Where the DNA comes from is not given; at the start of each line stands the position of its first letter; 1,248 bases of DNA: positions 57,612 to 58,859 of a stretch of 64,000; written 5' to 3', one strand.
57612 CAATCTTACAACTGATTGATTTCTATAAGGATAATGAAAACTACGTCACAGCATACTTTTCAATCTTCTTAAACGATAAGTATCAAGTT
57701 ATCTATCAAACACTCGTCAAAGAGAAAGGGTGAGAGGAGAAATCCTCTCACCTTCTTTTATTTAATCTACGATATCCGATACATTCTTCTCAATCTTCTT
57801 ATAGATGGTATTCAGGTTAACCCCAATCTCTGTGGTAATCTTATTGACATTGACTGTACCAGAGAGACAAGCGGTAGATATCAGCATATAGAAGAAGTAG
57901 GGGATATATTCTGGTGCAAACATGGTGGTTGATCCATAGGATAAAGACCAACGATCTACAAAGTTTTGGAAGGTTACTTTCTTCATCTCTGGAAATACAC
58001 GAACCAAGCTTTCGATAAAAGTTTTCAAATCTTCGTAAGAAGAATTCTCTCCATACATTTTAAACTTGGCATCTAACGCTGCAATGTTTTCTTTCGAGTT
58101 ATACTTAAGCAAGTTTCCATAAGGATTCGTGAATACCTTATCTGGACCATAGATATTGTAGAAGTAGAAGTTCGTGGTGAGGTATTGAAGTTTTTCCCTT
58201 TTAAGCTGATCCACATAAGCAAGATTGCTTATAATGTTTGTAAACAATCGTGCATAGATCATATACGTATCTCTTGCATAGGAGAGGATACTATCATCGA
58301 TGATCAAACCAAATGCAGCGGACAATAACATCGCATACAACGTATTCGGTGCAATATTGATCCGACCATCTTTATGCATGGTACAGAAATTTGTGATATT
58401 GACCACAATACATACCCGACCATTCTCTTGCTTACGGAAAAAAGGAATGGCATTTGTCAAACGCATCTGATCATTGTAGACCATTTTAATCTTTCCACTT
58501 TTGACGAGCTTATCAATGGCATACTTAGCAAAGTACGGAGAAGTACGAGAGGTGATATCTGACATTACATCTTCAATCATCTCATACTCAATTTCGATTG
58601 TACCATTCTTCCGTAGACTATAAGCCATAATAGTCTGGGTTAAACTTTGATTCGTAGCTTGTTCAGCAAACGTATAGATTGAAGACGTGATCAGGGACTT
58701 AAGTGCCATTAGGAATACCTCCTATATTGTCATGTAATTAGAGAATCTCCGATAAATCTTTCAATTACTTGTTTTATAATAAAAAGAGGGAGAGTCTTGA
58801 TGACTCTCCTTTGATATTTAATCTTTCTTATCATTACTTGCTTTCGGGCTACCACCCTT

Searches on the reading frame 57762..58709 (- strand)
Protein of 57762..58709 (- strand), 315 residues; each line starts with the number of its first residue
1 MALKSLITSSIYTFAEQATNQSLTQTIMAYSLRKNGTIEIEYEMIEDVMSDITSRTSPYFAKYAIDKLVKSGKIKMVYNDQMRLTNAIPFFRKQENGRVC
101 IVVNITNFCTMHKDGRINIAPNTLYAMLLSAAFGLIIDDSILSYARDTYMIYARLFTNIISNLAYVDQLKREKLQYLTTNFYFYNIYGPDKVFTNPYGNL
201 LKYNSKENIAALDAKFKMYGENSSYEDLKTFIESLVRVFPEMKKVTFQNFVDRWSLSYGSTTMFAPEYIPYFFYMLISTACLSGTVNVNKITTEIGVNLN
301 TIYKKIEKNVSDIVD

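Call 10: search_protein_families(library=pfam, proteins=[window:57762-58709:-], max_evalue=0.01)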
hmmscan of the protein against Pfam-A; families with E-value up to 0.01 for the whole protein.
window:57762-58709:- (315 aa): 0 families

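Call 11: search_protein_families(library=phrogs, proteins=[window:57762-58709:-], max_evalue=0.01)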
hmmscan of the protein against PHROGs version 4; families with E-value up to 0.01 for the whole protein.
window:57762-58709:- (315 aa): 1 family
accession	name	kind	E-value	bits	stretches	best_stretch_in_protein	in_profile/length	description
phrog_21032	-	head and packaging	9.7e-16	59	1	12-287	8-286/310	virion structural protein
